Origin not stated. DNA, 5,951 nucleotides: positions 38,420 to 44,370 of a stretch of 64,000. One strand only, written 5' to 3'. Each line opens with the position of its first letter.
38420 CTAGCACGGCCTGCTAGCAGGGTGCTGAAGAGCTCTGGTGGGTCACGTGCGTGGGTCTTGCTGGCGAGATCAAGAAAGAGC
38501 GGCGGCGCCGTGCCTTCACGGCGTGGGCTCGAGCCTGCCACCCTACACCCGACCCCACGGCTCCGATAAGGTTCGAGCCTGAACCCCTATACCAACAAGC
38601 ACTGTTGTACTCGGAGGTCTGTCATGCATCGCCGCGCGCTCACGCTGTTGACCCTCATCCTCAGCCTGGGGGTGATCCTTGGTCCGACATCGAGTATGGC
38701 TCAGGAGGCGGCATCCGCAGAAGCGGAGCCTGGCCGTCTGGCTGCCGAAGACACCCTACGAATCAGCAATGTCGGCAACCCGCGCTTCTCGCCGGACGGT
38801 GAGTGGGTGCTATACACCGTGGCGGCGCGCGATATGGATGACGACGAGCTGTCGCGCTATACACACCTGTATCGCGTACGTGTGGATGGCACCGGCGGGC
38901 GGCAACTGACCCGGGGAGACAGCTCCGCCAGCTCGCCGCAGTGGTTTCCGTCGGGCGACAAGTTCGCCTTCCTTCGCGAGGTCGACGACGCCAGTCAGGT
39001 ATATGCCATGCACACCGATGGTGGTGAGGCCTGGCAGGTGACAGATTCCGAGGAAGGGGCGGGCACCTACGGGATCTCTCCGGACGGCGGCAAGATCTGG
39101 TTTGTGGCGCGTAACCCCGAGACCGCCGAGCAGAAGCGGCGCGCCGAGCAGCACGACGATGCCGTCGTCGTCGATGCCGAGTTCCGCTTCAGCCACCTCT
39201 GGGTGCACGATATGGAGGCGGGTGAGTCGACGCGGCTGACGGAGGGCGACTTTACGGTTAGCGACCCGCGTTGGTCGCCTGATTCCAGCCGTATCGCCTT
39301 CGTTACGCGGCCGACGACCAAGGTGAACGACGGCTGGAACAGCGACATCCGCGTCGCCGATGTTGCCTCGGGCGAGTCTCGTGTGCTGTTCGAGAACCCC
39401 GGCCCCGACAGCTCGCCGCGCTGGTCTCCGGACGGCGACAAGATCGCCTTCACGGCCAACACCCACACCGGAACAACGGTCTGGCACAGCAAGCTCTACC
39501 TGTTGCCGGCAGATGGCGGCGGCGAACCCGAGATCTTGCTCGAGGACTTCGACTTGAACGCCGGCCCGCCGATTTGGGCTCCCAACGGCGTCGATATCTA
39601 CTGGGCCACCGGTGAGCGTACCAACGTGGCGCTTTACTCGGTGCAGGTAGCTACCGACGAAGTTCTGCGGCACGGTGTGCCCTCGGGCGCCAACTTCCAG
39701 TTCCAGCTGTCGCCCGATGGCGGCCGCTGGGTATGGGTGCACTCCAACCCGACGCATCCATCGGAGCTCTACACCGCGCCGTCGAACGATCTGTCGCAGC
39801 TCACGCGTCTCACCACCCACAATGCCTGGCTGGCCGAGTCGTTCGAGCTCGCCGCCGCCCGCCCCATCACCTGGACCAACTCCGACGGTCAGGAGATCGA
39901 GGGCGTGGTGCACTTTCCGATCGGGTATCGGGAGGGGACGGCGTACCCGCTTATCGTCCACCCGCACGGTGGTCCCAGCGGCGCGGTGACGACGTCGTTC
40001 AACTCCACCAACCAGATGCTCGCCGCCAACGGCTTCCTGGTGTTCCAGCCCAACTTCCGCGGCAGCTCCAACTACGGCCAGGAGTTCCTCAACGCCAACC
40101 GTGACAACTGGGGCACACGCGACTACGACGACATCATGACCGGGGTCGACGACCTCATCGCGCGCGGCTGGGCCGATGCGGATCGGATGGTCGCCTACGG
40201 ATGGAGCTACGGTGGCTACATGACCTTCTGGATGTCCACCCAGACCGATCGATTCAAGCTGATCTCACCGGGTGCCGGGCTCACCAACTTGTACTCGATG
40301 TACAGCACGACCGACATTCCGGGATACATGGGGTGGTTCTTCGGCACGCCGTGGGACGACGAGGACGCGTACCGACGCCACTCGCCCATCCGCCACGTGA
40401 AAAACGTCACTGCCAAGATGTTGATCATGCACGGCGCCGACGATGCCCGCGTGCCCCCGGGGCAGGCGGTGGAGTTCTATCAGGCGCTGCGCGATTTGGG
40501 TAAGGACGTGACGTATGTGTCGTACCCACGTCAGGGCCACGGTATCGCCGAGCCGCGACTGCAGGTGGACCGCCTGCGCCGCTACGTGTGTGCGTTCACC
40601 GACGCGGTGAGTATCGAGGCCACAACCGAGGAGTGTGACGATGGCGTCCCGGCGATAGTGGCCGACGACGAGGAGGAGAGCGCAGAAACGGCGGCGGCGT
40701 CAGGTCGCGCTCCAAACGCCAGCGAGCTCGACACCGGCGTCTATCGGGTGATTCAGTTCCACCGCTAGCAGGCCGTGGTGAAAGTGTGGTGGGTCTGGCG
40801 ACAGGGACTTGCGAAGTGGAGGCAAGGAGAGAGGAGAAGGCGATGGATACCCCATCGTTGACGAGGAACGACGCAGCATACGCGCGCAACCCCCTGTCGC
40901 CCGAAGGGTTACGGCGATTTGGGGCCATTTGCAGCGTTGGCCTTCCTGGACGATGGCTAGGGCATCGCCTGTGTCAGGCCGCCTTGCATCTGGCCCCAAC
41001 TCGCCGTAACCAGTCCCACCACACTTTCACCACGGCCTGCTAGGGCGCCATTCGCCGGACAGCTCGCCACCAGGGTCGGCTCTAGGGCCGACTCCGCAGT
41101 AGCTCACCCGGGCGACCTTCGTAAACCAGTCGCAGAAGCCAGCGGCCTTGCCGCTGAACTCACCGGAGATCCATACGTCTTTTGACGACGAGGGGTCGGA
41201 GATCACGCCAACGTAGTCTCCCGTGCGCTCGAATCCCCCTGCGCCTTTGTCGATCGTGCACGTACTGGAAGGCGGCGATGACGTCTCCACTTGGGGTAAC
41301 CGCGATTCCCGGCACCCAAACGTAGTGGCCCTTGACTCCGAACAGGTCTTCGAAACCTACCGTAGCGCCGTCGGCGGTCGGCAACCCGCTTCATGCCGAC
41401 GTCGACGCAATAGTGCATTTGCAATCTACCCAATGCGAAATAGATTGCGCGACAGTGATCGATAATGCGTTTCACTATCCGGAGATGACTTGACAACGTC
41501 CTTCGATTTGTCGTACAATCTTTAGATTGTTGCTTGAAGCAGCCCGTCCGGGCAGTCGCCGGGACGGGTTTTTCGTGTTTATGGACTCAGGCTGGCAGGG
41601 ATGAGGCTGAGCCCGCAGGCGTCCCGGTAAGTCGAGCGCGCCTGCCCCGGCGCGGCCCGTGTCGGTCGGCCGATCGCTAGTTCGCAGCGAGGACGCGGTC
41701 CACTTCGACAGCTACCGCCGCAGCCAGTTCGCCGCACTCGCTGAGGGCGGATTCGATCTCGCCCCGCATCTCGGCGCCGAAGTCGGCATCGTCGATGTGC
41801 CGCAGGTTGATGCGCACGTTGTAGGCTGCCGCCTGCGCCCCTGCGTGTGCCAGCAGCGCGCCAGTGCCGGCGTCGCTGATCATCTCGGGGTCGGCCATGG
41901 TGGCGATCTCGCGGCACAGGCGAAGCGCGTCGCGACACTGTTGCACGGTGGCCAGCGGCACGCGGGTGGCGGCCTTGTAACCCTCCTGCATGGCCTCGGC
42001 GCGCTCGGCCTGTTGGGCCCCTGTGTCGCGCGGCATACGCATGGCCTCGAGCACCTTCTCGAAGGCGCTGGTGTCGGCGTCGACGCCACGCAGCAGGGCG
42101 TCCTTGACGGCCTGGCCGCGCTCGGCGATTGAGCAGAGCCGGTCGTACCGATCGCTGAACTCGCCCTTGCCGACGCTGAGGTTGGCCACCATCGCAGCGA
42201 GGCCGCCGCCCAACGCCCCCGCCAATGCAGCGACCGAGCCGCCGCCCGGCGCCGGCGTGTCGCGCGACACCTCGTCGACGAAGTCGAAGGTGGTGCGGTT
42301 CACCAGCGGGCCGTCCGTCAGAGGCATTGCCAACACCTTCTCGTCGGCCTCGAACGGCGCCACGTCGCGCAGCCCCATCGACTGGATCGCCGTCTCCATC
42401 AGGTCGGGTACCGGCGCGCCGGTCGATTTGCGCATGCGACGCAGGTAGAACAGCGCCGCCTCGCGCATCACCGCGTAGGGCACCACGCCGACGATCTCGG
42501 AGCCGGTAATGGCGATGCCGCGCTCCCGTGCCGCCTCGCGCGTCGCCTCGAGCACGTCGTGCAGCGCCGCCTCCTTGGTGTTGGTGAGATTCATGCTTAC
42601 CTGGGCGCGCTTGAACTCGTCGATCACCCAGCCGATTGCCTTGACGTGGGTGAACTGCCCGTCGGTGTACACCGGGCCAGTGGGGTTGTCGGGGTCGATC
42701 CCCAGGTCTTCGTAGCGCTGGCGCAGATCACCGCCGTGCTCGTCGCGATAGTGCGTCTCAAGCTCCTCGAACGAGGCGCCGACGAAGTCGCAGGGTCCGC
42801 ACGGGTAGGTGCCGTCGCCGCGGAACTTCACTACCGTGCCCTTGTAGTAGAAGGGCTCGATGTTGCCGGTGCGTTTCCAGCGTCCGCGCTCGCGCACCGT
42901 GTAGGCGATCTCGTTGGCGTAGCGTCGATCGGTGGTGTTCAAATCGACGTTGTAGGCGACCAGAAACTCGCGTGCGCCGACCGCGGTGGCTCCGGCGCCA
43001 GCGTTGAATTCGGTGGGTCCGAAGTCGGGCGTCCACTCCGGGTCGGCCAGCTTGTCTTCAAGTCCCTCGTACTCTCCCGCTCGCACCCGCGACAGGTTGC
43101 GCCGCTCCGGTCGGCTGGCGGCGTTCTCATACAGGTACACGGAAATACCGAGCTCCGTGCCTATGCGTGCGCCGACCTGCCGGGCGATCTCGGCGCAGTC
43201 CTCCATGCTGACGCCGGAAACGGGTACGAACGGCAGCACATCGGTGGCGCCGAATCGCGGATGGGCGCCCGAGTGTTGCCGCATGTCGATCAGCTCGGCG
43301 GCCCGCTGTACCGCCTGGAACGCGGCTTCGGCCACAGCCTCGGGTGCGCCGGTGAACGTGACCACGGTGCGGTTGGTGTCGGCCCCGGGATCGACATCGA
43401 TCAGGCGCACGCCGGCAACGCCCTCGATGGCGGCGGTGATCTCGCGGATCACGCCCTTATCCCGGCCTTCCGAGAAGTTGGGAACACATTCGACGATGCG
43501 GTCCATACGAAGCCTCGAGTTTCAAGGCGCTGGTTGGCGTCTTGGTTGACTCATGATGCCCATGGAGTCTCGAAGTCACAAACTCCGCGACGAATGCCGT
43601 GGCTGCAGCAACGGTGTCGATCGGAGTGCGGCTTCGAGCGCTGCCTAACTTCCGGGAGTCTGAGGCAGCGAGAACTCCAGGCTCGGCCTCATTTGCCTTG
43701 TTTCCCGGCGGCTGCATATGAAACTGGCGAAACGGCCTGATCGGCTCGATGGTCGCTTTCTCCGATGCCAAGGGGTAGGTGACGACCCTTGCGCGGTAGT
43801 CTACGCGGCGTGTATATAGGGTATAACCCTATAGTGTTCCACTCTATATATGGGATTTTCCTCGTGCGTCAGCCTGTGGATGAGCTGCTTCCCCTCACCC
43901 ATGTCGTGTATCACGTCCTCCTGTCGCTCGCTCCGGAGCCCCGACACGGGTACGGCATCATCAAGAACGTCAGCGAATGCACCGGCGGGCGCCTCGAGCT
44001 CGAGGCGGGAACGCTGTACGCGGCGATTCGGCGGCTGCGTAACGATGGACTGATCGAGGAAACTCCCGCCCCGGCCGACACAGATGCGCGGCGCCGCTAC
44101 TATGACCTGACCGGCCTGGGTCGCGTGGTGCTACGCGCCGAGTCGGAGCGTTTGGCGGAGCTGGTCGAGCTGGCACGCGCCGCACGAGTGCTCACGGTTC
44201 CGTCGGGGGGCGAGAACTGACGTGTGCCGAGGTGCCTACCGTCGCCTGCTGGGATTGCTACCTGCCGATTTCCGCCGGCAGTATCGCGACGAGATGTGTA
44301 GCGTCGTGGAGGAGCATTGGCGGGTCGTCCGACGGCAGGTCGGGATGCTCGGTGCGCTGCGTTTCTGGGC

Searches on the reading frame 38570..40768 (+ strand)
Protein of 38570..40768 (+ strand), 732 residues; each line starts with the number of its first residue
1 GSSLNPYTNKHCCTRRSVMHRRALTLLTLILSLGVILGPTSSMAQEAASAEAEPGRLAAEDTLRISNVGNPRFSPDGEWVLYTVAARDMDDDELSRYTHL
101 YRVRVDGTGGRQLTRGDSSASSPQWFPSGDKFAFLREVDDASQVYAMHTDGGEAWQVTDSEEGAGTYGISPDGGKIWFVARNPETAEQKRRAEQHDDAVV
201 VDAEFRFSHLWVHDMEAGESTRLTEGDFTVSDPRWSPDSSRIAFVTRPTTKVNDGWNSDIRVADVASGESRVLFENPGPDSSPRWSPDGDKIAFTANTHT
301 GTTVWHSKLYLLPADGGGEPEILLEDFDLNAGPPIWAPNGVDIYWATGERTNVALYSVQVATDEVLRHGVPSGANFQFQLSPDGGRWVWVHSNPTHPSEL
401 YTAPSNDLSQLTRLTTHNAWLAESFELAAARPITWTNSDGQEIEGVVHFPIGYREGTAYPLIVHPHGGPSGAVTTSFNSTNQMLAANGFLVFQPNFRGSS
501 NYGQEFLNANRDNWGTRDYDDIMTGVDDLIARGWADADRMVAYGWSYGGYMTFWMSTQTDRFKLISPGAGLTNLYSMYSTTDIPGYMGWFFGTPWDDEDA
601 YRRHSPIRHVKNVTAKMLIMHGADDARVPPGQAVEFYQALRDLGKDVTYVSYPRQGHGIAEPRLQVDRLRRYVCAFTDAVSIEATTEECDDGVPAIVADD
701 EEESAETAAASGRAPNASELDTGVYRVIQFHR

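Call 28: search_protein_families(library=pfam, proteins=[window:38570-40768:+], max_evalue=0.00001)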
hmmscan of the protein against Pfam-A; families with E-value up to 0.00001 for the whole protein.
window:38570-40768:+ (732 aa): 5 families
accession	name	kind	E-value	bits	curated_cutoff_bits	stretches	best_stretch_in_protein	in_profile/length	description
PF00326.27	Peptidase_S9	-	6.3e-57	192.9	22.6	1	476-677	2-206/213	Prolyl oligopeptidase family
PF07676.18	PD40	-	6.8e-17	61.4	20.9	1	273-305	4-37/38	WD40-like Beta Propeller Repeat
PF00930.27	DPPIV_N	-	9.6e-12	44.7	22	0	209-246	24-61/354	Dipeptidyl peptidase IV (DPP IV) N-terminal region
PF20434.5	BD-FAE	-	6e-09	36.2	26.8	1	458-640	12-215/215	BD-FAE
PF02129.25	Peptidase_S15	-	1.4e-06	28.6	23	0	598-644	206-251/262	X-Pro dipeptidyl-peptidase (S15 family)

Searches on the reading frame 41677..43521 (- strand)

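Call 28: search_protein_families(library=pfam, proteins=[window:41677-43521:-], max_evalue=0.00001)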
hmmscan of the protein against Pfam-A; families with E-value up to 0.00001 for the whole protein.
window:41677-43521:- (614 aa): 3 families
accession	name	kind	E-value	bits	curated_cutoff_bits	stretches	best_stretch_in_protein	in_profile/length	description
PF07837.17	FTCD_N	-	2.7e-75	252.4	27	1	9-184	1-176/176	Formiminotransferase domain, N-terminal subdomain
PF04961.17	FTCD_C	-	4.1e-58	196.5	24.5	1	413-590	4-181/182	Formiminotransferase-cyclodeaminase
PF02971.19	FTCD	-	3.9e-43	147.3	24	1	186-397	1-143/145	Formiminotransferase domain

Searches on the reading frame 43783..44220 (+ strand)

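Call 43: search_protein_families(library=pfam, proteins=[window:43783-44220:+], max_evalue=0.00001)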
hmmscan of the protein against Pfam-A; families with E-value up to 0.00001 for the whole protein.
window:43783-44220:+ (145 aa): 1 family
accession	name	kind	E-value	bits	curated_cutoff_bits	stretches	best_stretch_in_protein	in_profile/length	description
PF03551.20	PadR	-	2.1e-17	63.3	27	1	45-118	1-74/75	Transcriptional regulator PadR-like family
